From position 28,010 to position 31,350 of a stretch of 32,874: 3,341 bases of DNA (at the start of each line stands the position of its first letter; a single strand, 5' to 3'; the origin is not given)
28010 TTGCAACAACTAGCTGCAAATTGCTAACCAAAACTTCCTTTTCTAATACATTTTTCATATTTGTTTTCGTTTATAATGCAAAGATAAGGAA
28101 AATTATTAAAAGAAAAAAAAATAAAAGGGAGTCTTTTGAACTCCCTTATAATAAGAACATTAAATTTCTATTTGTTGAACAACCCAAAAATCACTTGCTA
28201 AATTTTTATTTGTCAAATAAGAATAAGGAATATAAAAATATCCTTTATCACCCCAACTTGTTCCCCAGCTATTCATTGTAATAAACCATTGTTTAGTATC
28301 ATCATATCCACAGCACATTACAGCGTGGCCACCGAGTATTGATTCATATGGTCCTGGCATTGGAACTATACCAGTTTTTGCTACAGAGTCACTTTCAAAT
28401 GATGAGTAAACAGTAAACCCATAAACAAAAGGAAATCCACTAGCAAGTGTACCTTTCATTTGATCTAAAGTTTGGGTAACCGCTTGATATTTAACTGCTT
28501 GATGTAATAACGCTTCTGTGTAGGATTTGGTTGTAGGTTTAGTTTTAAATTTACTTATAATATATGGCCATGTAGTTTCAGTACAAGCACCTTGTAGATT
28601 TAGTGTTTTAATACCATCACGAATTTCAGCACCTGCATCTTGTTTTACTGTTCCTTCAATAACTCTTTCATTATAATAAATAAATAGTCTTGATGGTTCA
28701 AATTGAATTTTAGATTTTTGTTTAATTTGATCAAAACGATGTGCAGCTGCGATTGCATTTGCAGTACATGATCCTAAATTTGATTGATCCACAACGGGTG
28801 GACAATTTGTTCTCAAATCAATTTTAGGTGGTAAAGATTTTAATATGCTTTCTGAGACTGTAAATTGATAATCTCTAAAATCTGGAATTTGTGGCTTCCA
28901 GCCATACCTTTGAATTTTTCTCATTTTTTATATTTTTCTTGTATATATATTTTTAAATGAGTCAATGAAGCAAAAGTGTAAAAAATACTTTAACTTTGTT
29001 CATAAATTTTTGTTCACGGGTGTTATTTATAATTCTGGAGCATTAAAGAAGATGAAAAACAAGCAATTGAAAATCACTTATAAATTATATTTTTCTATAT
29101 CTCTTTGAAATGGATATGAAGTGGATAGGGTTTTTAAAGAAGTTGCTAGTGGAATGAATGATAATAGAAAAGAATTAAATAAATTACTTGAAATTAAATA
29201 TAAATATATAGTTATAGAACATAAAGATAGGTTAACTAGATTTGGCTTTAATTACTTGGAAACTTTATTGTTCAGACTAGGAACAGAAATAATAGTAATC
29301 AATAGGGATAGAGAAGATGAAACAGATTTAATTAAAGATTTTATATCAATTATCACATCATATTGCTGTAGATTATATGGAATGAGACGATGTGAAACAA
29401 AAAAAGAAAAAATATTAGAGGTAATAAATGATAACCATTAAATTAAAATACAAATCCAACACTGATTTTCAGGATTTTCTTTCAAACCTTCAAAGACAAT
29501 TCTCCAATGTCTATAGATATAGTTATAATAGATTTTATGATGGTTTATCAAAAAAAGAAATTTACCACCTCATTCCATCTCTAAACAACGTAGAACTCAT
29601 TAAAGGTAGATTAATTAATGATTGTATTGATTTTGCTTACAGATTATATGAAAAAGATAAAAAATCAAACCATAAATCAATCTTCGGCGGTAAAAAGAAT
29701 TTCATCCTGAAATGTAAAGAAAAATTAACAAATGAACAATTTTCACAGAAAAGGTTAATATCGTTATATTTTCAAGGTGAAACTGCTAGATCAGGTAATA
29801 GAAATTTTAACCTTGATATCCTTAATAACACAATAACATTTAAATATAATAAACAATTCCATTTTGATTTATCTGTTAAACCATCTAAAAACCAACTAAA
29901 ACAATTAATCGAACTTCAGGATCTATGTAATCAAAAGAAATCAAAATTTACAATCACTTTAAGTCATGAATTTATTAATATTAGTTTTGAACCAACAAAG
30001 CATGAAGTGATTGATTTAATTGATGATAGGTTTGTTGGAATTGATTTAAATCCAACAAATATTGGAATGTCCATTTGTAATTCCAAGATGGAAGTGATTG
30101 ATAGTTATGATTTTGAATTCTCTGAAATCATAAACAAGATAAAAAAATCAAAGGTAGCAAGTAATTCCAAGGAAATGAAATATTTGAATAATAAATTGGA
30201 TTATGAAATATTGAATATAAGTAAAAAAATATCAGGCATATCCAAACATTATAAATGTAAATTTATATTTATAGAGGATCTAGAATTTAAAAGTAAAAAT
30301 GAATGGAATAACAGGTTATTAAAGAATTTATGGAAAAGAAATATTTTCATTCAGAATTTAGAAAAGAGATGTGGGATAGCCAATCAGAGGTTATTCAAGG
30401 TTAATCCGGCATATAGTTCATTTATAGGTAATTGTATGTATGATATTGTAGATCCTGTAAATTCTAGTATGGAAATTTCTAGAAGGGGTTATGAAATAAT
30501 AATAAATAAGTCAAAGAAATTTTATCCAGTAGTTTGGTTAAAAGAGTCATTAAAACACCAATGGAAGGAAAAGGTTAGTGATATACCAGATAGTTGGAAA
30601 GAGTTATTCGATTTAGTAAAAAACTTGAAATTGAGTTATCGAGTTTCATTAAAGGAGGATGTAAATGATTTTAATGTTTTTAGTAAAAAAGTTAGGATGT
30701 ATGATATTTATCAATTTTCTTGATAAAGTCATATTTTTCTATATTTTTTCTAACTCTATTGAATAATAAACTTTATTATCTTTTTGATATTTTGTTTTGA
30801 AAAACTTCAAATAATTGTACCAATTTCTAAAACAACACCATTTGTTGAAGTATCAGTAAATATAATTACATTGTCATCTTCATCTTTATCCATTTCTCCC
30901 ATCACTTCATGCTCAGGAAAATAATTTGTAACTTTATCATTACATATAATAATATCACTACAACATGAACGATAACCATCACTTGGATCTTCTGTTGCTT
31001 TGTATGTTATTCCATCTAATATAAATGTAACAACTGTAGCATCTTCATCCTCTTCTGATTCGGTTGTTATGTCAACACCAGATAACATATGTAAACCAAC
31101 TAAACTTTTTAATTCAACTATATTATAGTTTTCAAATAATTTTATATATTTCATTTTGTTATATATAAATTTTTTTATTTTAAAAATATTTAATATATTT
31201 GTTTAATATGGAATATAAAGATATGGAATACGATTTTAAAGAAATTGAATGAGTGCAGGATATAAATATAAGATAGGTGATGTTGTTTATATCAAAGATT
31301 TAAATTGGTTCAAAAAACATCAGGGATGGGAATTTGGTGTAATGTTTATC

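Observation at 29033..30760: IS607-type tnpA-remnant/tnpB unit occupying a cassette slot and bounded by junction-motif direct repeats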

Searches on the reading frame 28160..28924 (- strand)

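Call 5: search_protein_families(library=pfam, proteins=[window:28160-28924:-], max_evalue=0.01)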
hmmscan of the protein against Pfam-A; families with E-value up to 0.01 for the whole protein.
window:28160-28924:- (254 aa): 2 families
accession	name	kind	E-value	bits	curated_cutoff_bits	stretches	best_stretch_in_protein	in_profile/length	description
PF00112.29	Peptidase_C1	-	8.5e-16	59.1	20.7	1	31-233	1-203/220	Papain family cysteine protease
PF13529.12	Peptidase_C39_2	-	3.1e-05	25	24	1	128-220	59-143/143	Peptidase_C39 like family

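Call 6: search_protein_families(library=ncbifam, proteins=[window:28160-28924:-], max_evalue=0.01)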
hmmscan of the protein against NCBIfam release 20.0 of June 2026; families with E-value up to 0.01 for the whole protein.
window:28160-28924:- (254 aa): 0 families

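Call 64: search_protein_families(library=phrogs, proteins=[window:28160-28924:-], max_evalue=0.001)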
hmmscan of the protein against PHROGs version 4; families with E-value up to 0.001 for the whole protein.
window:28160-28924:- (254 aa): 1 family
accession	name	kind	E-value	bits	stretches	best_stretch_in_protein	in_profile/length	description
phrog_16701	-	other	5.9e-17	62.9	1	151-237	135-216/234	peptidase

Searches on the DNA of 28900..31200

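Call 21: search_rna_families(source=window, start=28900, end=31200, threshold=evalue, max_evalue=10, show_alignments=2)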
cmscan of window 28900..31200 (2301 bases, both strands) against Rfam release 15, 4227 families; matches with E-value up to 10: 4.
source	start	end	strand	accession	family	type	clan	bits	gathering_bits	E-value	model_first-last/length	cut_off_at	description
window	30938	31006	+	RF00136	SNORD81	Gene; snRNA; snoRNA; CD-box;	CL00050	18.1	50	7.9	1-77/77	no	Small nucleolar RNA SNORD81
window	30878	30942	-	RF01143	sR16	Gene; snRNA; snoRNA; CD-box;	-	17.7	70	2.8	1-53/53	no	Small nucleolar RNA sR16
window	29935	30029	-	RF00451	MIR395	Gene; miRNA;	-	16.1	56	7.5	1-104/104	no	mir-395 microRNA precursor family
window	29564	29607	-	RF00201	snoZ278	Gene; snRNA; snoRNA; CD-box;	-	15.6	36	9.9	1-115/115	no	Small nucleolar RNA Z278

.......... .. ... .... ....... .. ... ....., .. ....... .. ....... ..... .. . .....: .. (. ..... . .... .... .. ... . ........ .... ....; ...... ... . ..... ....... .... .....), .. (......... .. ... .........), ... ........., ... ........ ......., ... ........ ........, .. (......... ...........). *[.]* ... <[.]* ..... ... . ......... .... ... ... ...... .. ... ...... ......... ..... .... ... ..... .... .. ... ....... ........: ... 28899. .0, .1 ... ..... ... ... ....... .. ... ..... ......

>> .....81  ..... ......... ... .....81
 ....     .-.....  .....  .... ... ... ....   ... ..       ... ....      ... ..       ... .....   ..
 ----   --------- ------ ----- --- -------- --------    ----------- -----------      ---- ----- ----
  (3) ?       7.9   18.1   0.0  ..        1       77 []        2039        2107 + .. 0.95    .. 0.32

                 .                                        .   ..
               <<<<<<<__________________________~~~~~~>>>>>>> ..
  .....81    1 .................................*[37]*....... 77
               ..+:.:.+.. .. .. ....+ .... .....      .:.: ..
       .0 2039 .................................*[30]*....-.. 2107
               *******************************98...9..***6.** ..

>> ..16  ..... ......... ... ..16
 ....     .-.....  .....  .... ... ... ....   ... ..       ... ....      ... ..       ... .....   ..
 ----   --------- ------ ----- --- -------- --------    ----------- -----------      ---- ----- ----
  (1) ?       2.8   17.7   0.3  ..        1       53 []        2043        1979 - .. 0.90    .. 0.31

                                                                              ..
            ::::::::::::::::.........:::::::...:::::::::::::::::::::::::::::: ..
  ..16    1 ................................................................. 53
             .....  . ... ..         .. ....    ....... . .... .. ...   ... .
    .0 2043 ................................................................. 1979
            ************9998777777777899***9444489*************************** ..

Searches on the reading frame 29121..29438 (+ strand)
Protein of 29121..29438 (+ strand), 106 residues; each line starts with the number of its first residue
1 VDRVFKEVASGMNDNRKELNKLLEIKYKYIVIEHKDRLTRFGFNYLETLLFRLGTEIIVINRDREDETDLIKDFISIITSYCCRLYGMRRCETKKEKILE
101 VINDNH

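Call 5: search_protein_families(library=pfam, proteins=[window:29121-29438:+], max_evalue=0.01)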
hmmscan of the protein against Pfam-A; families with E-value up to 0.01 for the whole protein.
window:29121-29438:+ (106 aa): 1 family
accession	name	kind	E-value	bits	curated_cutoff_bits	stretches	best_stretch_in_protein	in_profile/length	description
PF00239.26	Resolvase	-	2.1e-07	31.6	23.3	1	4-96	34-138/145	Resolvase, N terminal domain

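Call 6: search_protein_families(library=ncbifam, proteins=[window:29121-29438:+], max_evalue=0.01)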
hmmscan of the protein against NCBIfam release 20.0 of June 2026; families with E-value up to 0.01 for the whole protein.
window:29121-29438:+ (106 aa): 2 families
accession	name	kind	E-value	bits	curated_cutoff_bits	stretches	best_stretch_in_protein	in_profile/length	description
NF033518.0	transpos_IS607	equivalog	4.6e-33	114.3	110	1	2-93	90-186/187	IS607 family transposase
NF041201.1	recomb_XisF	equivalog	0.0026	16.8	375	1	2-42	32-76/465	fdxN element excision recombinase XisF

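Call 64: search_protein_families(library=phrogs, proteins=[window:29121-29438:+], max_evalue=0.001)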
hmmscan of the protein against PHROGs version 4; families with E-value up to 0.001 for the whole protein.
window:29121-29438:+ (106 aa): 2 families
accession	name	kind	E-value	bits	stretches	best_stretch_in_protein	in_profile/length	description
phrog_6620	-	integration and excision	4.8e-31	108.9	1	2-104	91-196/201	transposase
phrog_125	-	DNA, RNA and nucleotide metabolism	0.00092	19.8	1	3-60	49-110/254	DNA invertase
